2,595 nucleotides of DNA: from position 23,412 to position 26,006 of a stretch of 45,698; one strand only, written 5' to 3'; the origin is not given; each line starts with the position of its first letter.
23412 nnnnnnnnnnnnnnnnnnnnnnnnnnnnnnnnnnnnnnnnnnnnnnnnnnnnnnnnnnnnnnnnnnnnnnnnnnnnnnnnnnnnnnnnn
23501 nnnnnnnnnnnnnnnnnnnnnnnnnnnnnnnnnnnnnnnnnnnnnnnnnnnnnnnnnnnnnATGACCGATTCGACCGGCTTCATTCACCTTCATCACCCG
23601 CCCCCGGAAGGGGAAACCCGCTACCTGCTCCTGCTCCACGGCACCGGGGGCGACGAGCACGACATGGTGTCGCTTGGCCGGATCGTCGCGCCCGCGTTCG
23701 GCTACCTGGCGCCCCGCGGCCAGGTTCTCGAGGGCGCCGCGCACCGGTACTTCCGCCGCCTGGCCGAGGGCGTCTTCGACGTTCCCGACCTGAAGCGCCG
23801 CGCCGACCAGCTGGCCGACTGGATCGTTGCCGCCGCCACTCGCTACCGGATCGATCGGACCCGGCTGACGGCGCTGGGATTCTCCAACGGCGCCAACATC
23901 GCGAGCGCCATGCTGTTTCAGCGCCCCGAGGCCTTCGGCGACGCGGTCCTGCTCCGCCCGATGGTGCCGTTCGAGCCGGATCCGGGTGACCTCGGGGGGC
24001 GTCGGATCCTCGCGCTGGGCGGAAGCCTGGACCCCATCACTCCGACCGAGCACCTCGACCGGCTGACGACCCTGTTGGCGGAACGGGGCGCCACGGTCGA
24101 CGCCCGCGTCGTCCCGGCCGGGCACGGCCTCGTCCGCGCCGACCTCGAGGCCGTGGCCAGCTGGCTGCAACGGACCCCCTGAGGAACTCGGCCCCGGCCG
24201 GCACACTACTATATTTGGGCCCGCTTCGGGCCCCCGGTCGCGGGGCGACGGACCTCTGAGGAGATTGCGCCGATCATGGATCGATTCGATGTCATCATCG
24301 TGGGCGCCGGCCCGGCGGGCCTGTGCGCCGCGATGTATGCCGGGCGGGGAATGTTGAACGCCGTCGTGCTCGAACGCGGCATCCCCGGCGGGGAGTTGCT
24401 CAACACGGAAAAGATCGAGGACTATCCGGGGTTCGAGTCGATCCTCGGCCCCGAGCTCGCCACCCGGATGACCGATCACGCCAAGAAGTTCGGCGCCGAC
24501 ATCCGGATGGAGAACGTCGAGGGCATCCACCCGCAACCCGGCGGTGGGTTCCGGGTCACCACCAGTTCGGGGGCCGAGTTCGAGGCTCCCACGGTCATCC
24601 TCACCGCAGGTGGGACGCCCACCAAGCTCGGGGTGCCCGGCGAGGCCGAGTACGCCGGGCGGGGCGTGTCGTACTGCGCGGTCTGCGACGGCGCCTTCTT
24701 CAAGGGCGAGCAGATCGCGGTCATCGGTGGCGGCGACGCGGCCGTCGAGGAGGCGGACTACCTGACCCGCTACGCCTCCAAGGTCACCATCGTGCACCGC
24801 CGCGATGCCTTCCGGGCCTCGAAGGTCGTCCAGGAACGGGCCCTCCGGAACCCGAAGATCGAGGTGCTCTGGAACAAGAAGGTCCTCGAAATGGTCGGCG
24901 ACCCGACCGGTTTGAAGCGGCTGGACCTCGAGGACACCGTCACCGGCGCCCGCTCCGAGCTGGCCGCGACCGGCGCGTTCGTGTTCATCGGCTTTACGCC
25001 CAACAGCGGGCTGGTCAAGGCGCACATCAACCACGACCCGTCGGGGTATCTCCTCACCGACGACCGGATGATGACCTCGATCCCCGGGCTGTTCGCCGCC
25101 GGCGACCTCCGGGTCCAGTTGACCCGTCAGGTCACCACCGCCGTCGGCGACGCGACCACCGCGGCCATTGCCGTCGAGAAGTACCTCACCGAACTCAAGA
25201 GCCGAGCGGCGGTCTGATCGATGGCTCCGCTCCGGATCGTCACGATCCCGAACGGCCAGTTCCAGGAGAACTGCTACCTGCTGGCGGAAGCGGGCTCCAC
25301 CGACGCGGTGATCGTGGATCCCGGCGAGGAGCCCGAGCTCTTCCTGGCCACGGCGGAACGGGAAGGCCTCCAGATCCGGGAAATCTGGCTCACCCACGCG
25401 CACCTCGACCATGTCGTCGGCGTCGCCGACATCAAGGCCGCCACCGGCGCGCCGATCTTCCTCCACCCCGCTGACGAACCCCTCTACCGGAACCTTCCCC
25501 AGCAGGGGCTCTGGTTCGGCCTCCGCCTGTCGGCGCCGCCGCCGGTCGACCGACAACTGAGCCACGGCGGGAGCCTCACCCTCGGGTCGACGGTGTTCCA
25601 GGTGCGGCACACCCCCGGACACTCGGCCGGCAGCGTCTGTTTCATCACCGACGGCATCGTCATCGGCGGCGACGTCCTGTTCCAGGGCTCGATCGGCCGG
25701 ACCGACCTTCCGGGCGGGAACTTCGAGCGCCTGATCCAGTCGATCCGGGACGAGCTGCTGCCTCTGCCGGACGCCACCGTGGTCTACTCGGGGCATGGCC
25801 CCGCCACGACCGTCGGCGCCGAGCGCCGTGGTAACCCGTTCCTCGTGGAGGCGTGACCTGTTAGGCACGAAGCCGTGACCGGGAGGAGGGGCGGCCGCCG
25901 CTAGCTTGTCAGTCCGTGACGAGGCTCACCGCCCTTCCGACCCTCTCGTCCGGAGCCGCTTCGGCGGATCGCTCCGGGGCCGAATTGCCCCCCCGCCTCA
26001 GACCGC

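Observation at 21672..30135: Undescribed-looking membrane glycolipid / phospho-headgroup cluster: three GT4 transferases, a flippase-like UPF0104 protein, two different PAP2 proteins and an esterase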

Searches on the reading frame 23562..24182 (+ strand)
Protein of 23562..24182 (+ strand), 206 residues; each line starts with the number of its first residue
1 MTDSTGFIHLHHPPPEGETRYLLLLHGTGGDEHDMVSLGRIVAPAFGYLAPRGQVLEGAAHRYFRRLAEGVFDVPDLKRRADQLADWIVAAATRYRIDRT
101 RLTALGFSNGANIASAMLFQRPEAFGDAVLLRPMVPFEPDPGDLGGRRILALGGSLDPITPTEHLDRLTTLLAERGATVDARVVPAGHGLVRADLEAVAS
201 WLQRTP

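Call 6: search_protein_families(library=pfam, proteins=[window:23562-24182:+], max_evalue=0.01)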
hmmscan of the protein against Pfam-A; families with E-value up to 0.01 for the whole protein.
window:23562-24182:+ (206 aa): 4 families
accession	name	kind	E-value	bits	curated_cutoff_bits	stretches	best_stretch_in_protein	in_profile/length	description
PF00326.27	Peptidase_S9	-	8.7e-07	29.1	22.6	1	81-135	45-99/213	Prolyl oligopeptidase family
PF02230.22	Abhydrolase_2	-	9.6e-05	22.7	23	1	18-203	13-214/217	Phospholipase/Carboxylesterase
PF20434.5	BD-FAE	-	0.0028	17.6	26.8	1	85-117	74-106/215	BD-FAE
PF01738.24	DLH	-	0.0066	16.5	21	1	47-193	41-191/217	Dienelactone hydrolase family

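Call 8: search_protein_families(library=ncbifam, proteins=[window:23562-24182:+], max_evalue=0.001)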
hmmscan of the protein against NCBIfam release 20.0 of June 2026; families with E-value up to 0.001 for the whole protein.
window:23562-24182:+ (206 aa): 3 families
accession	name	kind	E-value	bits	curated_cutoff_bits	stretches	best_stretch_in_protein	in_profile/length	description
NF047577.1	quino_deg_MhqD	equivalog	5.4e-38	130.6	325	1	19-197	12-190/195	methylhydroquinone degradation carboxylesterase MhqD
NF050058.1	e_dPHAscl_type1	hypoth_equivalog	1.2e-05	25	150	1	83-125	87-129/276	extracellular catalytic domain type 1 short-chain-length polyhydroxyalkanoate depolymerase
NF008525.0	PRK11460.1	equivalog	0.00013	21.4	191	1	16-115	12-118/232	esterase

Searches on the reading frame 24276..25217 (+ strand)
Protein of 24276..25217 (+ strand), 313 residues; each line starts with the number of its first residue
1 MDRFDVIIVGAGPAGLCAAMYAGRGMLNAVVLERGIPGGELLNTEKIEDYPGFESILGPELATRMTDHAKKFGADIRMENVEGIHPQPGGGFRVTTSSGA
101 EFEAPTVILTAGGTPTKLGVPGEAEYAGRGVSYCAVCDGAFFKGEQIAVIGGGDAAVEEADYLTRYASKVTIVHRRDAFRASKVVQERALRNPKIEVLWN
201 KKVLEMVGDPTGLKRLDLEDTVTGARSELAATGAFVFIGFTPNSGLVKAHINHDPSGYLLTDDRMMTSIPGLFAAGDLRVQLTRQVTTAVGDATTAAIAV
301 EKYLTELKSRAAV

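Call 6: search_protein_families(library=pfam, proteins=[window:24276-25217:+], max_evalue=0.01)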
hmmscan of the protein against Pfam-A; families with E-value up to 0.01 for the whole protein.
window:24276-25217:+ (313 aa): 15 families
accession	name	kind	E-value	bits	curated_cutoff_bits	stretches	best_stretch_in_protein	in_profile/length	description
PF07992.20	Pyr_redox_2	-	3.6e-48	164.9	26.1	1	4-292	1-290/291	Pyridine nucleotide-disulphide oxidoreductase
PF13738.12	Pyr_redox_3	-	1e-25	91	30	2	61-276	83-305/305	Pyridine nucleotide-disulphide oxidoreductase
PF00070.33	Pyr_redox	-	4.6e-19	69.2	22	1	147-219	2-80/82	Pyridine nucleotide-disulphide oxidoreductase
PF01266.30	DAO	-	1.7e-09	38.1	27.9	2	5-39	1-37/353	FAD dependent oxidoreductase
PF03486.20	HI0933_like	-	3e-08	33.8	50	1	4-35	1-32/244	HI0933-like protein Rossmann domain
PF01946.23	Thi4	-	3.9e-06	26.7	26.2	1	4-37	18-52/235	Thi4 family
PF01134.28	GIDA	-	2.5e-05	24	22.1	0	5-50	1-38/391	Glucose inhibited division protein A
PF00890.30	FAD_binding_2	-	4.8e-05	23.2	20.4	1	5-36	1-32/414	FAD binding domain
PF01494.25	FAD_binding_3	-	0.00065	19.5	22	0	4-21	2-19/349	FAD binding domain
PF12831.13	FAD_oxidored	-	0.0014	18.4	27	1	5-40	1-37/416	FAD dependent oxidoreductase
PF13450.12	NAD_binding_8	-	0.0023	18.6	21.9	0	8-41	1-35/68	NAD(P)-binding Rossmann-like domain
PF05834.18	Lycopene_cycl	-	0.0025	17.4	23.4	0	5-33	1-31/380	Lycopene cyclase protein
PF13454.12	NAD_binding_9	-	0.0027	18.1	21.8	0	69-112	110-153/155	FAD-NAD(P)-binding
PF13434.12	Lys_Orn_oxgnase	-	0.0058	16.3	21.3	0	91-181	131-227/339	L-lysine 6-monooxygenase/L-ornithine 5-monooxygenase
PF13241.12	NAD_binding_7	-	0.0072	17.3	22.1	0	142-182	5-46/104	Putative NAD(P)-binding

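Call 8: search_protein_families(library=ncbifam, proteins=[window:24276-25217:+], max_evalue=0.001)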
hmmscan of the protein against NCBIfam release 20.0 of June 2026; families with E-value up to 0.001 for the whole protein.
window:24276-25217:+ (313 aa): 77 families (the best 25 are shown)
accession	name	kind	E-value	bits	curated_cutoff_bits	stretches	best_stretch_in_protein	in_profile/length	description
TIGR01292.1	TRX_reduct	equivalog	5e-108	360.4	343.45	1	5-304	2-300/300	thioredoxin-disulfide reductase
TIGR03143.1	AhpF_homolog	hypoth_equivalog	3e-92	310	687.65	1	4-311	5-315/555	putative alkyl hydroperoxide reductase F subunit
TIGR03140.1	AhpF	equivalog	7e-70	236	502.9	1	2-303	211-511/515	alkyl hydroperoxide reductase subunit F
NF007614.0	PRK10262.1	equivalog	2.2e-60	204.5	644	1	6-308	9-318/321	thioredoxin-disulfide reductase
TIGR04018.1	Bthiol_YpdA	hypoth_equivalog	5.4e-21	74.7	339.9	2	78-279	90-289/316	YpdA family putative bacillithiol disulfide reductase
TIGR01350.1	lipoamide_DH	equivalog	9.6e-20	70.7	408.8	2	94-282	121-312/461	dihydrolipoyl dehydrogenase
TIGR02053.1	MerA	equivalog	4.3e-17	62.2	454.45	1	100-297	125-325/465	mercury(II) reductase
NF004991.0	PRK06370.1-3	subfamily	1.2e-15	57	620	2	145-307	203-366/509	FAD-containing oxidoreductase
NF004992.0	PRK06370.1-4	equivalog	5.9e-14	51.4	629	1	145-278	171-309/459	FAD-containing oxidoreductase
NF004990.0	PRK06370.1-1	equivalog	1.2e-13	50.6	842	1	132-279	159-310/459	FAD-containing oxidoreductase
NF009410.0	PRK12771.1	subfamily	1.2e-13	50.5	516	1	143-306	267-447/566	NAD(P)-binding protein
NF009409.0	PRK12770.1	subfamily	2.1e-13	50.1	343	1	142-307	171-353/360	putative glutamate synthase subunit beta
TIGR01316.1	gltA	equivalog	4.6e-13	48.8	471.75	1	143-304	271-449/449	NADPH-dependent glutamate synthase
NF004776.0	PRK06116.1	equivalog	1.6e-12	47.2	480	1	98-283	126-311/450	glutathione-disulfide reductase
NF004945.0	PRK06292.2-3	equivalog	2.3e-12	46.6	494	1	102-281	128-307/457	dihydrolipoyl dehydrogenase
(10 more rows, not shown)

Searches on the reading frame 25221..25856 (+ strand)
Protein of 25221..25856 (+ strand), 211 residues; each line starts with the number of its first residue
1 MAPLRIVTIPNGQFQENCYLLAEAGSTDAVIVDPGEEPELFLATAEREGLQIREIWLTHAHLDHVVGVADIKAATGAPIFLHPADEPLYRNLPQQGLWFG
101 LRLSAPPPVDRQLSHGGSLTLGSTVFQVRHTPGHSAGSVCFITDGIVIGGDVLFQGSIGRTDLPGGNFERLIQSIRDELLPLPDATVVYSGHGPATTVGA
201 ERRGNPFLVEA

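Call 6: search_protein_families(library=pfam, proteins=[window:25221-25856:+], max_evalue=0.01)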
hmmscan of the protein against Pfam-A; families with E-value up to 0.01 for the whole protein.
window:25221-25856:+ (211 aa): 2 families
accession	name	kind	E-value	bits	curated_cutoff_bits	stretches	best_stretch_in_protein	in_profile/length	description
PF00753.33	Lactamase_B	-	2.2e-31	109.8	22.7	1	12-192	2-196/196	Metallo-beta-lactamase superfamily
PF12706.13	Lactamase_B_2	-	7.1e-06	26.2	27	1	30-134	3-116/200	Beta-lactamase superfamily domain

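Call 8: search_protein_families(library=ncbifam, proteins=[window:25221-25856:+], max_evalue=0.001)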
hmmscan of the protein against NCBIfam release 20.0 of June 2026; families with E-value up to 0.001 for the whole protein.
window:25221-25856:+ (211 aa): 36 families (the best 25 are shown)
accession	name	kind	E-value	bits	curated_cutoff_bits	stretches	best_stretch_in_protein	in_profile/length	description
TIGR03413.1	GSH_gloB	equivalog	2.9e-25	89.1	200.8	1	14-192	7-164/248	hydroxyacylglutathione hydrolase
NF007597.0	PRK10241.1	equivalog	5.4e-16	58.6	421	2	115-192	91-165/251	hydroxyacylglutathione hydrolase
NF033105.1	bla_subclass_B3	equivalog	1.2e-15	57.6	240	1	51-144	61-156/257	subclass B3 metallo-beta-lactamase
NF040641.1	bifunc_ST_SDO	equivalog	5.5e-15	55.2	625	1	41-193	191-343/423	bifunctional sulfur transferase/dioxygenase Blh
NF012229.1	bla_class_B_core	domain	8.3e-15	55.2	100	1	27-142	24-137/139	metallo-beta-lactamase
NF040644.1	blaPAM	exception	1.1e-11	44.4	615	1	41-141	82-186/287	PAM family subclass B3 metallo-beta-lactamase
NF041804.1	MBL_fold_SolJ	exception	4e-11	42.5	350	1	7-81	9-83/224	solanimycin biosynthesis MBL-fold hydrolase SolJ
NF012140.0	blaBJP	exception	5.4e-11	41.8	600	1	51-140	93-183/294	BJP family subclass B3 metallo-beta-lactamase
NF000438.2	blaPOM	exception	5.7e-10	38.8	610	1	53-141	97-186/286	POM family subclass B3 metallo-beta-lactamase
NF000427.2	blaCAU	exception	1.1e-09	38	500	1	56-145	70-160/262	CAU/MBL1b family subclass B3 metallo-beta-lactamase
NF033106.1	blaL1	exception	6.4e-09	35.1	560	1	51-141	97-188/290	L1 family subclass B3 metallo-beta-lactamase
NF000455.2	blaESP-1_fam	exception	1.1e-08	34.9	600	1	55-143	94-184/290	ESP-1 family subclass B3 metallo-beta-lactamase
NF047896.1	blaMIM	exception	1.5e-08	34.4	640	1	40-141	94-201/306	MIM family subclass B3 metallo-beta-lactamase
NF000405.1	HARLDQ_not_B3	exception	1.6e-07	31.1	350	1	48-144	72-172/267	HARLDQ motif MBL-fold protein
NF000457.2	blaPEDO-1_fam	exception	2.7e-07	30.3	550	1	52-142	91-183/286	PEDO-1 family subclass B3 metallo-beta-lactamase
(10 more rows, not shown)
